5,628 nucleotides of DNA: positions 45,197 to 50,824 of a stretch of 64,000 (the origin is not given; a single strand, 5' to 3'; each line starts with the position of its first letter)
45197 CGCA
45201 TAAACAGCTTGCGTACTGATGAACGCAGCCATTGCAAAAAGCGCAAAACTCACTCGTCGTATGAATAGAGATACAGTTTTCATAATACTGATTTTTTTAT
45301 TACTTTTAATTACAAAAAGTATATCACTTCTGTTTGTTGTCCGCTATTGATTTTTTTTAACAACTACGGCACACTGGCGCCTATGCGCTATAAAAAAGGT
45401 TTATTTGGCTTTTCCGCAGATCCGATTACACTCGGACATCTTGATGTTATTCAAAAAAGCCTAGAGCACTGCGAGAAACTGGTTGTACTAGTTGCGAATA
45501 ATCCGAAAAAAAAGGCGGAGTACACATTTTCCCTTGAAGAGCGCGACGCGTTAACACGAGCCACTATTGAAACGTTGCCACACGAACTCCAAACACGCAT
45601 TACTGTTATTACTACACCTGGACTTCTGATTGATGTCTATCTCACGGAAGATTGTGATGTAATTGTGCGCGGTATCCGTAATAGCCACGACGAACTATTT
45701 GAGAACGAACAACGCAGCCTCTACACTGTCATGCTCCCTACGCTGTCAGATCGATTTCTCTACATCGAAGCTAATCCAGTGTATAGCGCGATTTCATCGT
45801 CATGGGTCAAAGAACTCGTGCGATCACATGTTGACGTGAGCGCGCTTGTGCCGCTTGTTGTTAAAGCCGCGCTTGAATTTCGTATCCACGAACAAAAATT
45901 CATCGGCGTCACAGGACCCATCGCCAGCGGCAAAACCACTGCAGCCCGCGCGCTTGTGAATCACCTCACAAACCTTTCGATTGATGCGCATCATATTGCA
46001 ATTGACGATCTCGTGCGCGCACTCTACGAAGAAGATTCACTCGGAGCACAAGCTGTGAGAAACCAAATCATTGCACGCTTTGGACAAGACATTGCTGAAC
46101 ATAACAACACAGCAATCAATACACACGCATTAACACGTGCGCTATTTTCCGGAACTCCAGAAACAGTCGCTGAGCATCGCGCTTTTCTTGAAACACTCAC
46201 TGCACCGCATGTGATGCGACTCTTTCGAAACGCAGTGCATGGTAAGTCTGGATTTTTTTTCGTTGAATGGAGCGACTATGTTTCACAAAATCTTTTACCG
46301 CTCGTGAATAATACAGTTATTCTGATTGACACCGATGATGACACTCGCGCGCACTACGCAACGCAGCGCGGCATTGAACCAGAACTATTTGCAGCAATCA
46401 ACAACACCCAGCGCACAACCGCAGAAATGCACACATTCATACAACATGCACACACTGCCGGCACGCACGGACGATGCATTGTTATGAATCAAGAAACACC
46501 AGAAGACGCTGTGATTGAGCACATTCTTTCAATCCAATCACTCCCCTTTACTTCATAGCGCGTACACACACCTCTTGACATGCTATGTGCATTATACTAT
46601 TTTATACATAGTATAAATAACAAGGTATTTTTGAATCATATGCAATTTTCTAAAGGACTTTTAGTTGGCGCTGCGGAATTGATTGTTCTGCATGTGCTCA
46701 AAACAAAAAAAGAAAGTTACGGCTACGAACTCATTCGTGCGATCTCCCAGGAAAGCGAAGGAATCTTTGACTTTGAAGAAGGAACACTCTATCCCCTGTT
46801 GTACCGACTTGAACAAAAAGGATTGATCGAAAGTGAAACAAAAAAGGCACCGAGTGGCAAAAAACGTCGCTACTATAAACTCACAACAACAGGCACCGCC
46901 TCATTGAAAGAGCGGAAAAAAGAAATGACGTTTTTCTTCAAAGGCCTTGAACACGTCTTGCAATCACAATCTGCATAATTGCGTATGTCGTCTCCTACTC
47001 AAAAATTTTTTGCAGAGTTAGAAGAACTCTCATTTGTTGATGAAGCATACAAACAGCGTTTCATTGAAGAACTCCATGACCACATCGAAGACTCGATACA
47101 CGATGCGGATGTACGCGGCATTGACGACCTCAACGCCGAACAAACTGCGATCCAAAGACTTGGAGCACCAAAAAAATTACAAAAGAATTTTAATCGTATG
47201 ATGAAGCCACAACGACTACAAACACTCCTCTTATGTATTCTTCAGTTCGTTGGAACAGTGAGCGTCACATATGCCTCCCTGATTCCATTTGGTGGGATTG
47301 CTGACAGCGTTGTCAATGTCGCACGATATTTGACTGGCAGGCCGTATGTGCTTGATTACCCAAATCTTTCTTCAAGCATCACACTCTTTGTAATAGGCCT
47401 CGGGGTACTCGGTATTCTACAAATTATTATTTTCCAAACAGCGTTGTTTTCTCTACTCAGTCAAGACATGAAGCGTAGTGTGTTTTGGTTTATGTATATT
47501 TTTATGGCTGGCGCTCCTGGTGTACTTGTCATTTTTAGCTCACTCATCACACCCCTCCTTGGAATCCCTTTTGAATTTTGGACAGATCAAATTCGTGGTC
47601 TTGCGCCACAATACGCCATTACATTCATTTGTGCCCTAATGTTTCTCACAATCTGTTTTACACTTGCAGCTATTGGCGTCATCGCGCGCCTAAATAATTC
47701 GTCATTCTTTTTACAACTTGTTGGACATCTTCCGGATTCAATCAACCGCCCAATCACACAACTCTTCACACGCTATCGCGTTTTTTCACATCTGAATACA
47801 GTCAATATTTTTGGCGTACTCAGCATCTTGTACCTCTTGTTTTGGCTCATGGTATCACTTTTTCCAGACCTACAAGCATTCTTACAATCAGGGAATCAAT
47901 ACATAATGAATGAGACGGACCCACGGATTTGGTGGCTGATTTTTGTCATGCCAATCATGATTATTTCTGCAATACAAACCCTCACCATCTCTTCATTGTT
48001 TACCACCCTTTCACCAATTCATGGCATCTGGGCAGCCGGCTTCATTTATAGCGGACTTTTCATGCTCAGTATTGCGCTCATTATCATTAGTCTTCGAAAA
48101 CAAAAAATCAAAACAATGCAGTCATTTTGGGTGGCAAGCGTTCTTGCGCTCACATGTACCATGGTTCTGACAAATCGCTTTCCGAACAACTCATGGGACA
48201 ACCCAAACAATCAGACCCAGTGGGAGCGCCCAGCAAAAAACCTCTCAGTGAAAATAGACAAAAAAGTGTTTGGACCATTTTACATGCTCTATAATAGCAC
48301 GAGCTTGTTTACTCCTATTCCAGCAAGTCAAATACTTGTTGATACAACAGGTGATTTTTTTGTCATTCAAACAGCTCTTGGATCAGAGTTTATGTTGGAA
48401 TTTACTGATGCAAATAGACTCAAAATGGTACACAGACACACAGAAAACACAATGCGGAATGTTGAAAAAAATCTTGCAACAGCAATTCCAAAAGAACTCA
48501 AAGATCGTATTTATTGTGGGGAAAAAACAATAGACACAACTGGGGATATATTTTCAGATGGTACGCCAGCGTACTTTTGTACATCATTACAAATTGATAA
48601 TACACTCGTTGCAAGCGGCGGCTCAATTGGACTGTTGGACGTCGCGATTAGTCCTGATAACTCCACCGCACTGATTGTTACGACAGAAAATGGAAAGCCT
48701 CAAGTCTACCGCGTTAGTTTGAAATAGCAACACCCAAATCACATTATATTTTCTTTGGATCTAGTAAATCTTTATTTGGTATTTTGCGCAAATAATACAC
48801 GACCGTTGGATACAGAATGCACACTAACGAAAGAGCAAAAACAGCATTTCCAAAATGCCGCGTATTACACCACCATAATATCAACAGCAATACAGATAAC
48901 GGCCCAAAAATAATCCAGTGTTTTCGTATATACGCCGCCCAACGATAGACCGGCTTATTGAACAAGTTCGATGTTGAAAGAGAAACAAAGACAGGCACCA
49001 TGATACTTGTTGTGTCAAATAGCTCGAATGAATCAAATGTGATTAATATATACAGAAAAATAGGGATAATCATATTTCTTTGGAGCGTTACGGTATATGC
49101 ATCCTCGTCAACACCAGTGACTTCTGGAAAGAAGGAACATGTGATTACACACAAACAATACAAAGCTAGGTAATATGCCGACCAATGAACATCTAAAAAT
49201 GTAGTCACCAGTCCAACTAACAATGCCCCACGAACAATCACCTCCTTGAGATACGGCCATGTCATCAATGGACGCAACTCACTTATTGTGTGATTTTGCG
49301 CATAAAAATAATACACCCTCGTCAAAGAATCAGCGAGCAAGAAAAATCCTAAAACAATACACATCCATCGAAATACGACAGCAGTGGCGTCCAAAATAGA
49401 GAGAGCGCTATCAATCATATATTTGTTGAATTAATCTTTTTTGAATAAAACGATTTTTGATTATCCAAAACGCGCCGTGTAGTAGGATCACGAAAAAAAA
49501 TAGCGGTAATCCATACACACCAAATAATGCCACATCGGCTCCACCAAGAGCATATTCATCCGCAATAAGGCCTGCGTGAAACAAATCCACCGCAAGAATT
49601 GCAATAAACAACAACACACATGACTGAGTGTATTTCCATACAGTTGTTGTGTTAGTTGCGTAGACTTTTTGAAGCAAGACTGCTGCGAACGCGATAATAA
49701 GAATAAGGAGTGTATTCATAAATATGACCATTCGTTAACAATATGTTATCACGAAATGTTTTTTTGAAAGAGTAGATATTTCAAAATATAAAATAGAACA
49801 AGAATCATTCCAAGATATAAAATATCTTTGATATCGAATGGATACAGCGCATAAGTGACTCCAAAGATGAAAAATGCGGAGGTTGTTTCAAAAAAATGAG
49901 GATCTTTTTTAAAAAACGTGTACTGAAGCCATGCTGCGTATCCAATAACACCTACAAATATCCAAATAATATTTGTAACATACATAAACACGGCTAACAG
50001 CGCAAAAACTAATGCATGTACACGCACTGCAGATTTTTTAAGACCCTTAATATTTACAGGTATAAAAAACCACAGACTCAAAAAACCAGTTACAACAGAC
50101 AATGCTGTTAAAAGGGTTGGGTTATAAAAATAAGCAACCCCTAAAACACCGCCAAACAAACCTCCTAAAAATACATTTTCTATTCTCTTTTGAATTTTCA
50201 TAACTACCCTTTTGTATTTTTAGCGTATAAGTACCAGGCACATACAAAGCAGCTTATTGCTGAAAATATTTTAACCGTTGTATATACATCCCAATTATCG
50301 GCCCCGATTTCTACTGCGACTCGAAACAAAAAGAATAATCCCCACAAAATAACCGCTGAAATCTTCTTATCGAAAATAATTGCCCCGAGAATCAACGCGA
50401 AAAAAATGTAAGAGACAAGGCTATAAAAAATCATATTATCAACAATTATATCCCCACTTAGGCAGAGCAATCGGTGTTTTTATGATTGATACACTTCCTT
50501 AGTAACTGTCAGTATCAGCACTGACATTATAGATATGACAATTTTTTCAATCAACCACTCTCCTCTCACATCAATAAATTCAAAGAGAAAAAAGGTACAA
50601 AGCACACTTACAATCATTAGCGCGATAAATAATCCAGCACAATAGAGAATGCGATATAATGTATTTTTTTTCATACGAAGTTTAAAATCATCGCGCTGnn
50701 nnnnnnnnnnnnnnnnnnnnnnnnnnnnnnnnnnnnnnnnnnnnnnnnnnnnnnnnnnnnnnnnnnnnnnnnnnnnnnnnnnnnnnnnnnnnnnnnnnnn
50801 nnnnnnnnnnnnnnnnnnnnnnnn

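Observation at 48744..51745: Very low-GC (~32%) cassette: a secreted 347-aa protein followed by five tandem small membrane proteins, a toxin-plus-immunity-like array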

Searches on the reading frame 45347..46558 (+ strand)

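Call 85: search_protein_families(library=pfam, max_evalue=0.001, proteins=[window:45347-46558:+])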
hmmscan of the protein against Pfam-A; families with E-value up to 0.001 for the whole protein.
window:45347-46558:+ (403 aa): 5 families
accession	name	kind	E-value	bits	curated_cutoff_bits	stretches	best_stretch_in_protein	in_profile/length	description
PF01467.32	CTP_transf_like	-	3.7e-10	40.6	21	1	23-156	5-132/133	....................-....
PF01121.26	CoaE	-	6.6e-09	36.1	27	1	185-360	2-163/180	Dephospho-CoA kinase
PF13238.12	AAA_18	-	6.5e-05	23.8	29.4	1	186-230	1-44/128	AAA domain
PF13671.12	AAA_33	-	0.00014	22.7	27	0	188-251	4-64/143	AAA domain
PF13401.12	AAA_22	-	0.00039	21.2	27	0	182-265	4-78/130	AAA domain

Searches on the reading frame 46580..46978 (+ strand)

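Call 3: search_protein_families(library=pfam, max_evalue=1, proteins=[window:46580-46978:+])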
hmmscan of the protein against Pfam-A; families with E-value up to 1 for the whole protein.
window:46580-46978:+ (132 aa): 9 families
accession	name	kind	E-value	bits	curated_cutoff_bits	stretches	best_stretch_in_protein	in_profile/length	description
PF03551.20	PadR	-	2.5e-24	85.5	27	1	36-111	1-75/75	Transcriptional regulator PadR-like family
PF03965.22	Penicillinase_R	-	0.0033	18.2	22.6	1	30-120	2-84/115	Penicillinase repressor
PF04458.17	DUF505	-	0.0056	15.6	28.7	1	45-115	331-409/622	Protein of unknown function (DUF505)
PF13463.12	HTH_27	-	0.014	16.1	22.2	1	63-105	28-68/68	Winged helix DNA-binding domain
PF13601.12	HTH_34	-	0.02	15.5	27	1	66-116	27-76/80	Winged helix DNA-binding domain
PF21984.2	DnaD_N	-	0.072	13.7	27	1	35-102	21-84/101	DnaD N-terminal domain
PF14277.12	DUF4364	-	0.08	13.2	26.9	1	34-115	3-76/162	Domain of unknown function (DUF4364)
PF11586.13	DUF3242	-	0.092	13.1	25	1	44-121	23-99/126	Protein of unknown function (DUF3242)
PF02002.24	TFIIE_alpha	-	0.16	12.3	22.9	1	65-116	39-92/105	TFIIE alpha subunit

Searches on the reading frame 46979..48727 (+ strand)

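Call 3: search_protein_families(library=pfam, max_evalue=1, proteins=[window:46979-48727:+])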
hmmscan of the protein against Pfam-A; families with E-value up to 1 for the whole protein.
window:46979-48727:+ (582 aa): 1 family
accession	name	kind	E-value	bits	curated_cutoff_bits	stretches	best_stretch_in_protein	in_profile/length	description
PF22564.2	HAAS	-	0.00011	23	27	1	10-67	2-52/55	HAAS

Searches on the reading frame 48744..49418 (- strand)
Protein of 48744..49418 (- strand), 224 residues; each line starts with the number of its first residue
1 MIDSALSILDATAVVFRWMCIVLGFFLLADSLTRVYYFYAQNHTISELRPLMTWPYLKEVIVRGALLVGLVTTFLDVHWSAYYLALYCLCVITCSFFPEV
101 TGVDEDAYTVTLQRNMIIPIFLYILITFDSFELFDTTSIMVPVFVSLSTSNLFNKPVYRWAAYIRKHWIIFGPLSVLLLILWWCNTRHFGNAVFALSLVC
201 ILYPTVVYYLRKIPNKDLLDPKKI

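Call 3: search_protein_families(library=pfam, max_evalue=1, proteins=[window:48744-49418:-])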
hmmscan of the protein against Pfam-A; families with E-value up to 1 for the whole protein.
window:48744-49418:- (224 aa): 0 families

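Call 27: search_protein_families(library=ncbifam, max_evalue=1, proteins=[window:48744-49418:-])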
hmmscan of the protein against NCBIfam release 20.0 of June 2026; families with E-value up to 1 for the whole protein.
window:48744-49418:- (224 aa): 0 families

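Call 31: find_homologous_proteins(query=window:48744-49418:-, max_evalue=0.01)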
Query window:48744-49418:- (224 aa): 1 proteins with E <= 0.01 among 877 candidates.
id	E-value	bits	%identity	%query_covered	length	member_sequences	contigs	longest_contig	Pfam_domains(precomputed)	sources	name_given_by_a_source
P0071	8.2e-145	499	100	100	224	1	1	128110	-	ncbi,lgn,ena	-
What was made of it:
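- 48744..49418 (-): 224-aa membrane protein with about six predicted helices; function open, possibly a further immunity gene. No homologue other than itself in the large database (call 31).
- The 224-aa protein is larger than a typical immunity hairpin and has no full-length homologue (call 31).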

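Call 32: find_encoding_contigs(protein=P0071, flank=3000, max_places=3)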
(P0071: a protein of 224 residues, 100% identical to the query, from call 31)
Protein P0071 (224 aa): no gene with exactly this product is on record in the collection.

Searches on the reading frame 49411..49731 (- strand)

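Call 3: search_protein_families(library=pfam, max_evalue=1, proteins=[window:49411-49731:-])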
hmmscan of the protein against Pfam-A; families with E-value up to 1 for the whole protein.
window:49411-49731:- (106 aa): 0 families

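Call 27: search_protein_families(library=ncbifam, max_evalue=1, proteins=[window:49411-49731:-])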
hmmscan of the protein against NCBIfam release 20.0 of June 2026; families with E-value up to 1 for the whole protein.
window:49411-49731:- (106 aa): 1 family
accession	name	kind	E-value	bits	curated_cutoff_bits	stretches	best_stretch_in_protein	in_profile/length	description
NF003984.0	PRK05471.1-3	equivalog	0.34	10.2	423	1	4-39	17-52/265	CDP-diacylglycerol diphosphatase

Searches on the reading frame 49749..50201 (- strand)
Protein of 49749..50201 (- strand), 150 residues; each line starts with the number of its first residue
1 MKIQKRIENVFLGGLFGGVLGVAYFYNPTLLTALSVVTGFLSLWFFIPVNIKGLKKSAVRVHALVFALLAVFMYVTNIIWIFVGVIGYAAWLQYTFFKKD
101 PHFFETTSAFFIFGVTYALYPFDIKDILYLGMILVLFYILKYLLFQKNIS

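Call 3: search_protein_families(library=pfam, max_evalue=1, proteins=[window:49749-50201:-])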
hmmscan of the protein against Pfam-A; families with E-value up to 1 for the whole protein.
window:49749-50201:- (150 aa): 0 families

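Call 27: search_protein_families(library=ncbifam, max_evalue=1, proteins=[window:49749-50201:-])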
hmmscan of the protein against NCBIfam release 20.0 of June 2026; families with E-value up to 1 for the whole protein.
window:49749-50201:- (150 aa): 1 family
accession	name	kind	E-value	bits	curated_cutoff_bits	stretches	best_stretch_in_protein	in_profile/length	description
TIGR02212.1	lolCE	equivalog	0.14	11.1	362.45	1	11-71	325-392/411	lipoprotein-releasing ABC transporter permease subunit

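Call 43: find_homologous_proteins(query=window:49749-50201:-, max_evalue=0.01)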
Query window:49749-50201:- (150 aa): 2 proteins with E <= 0.01 among 113 candidates.
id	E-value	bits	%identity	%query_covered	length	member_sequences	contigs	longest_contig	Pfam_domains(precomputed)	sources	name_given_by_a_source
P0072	3.2e-89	315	100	100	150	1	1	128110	-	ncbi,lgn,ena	-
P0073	7.4e-66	239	76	95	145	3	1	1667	-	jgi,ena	-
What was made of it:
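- Tried and rejected: Large-database searches: the 224-aa protein matched only itself (call 31), and the 150-aa protein had one homologue (call 43).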

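Call 44: find_encoding_contigs(protein=P0073, flank=3000, max_places=4)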
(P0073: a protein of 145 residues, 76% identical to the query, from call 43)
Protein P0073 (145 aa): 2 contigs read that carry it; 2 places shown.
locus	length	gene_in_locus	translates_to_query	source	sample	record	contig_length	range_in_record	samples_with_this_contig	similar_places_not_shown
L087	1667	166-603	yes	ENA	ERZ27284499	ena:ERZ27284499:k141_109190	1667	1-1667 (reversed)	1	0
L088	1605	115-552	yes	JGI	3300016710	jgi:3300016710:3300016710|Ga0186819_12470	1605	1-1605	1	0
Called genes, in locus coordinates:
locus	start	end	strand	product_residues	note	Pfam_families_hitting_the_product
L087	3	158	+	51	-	?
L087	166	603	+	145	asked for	-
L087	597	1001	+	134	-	-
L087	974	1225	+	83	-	-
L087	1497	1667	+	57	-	?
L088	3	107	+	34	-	?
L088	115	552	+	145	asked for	-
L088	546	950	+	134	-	-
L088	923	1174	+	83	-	-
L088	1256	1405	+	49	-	-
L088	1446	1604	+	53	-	?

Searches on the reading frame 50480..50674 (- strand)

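Call 3: search_protein_families(library=pfam, max_evalue=1, proteins=[window:50480-50674:-])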
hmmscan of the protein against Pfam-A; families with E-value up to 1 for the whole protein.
window:50480-50674:- (64 aa): 2 families
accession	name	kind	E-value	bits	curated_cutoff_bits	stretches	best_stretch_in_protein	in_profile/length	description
PF12084.13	DUF3561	-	0.0042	17.6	25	1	3-52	48-97/107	Protein of unknown function (DUF3561)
PF17370.7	DUF5392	-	0.088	13.3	25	1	1-61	24-79/139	Family of unknown function (DUF5392)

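Call 27: search_protein_families(library=ncbifam, max_evalue=1, proteins=[window:50480-50674:-])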
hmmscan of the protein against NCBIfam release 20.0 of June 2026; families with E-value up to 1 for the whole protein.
window:50480-50674:- (64 aa): 1 family
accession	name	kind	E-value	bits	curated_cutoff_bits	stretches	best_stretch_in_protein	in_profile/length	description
NF008001.0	PRK10726.1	equivalog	0.0012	18.8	114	1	3-55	49-101/109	DUF3561 family protein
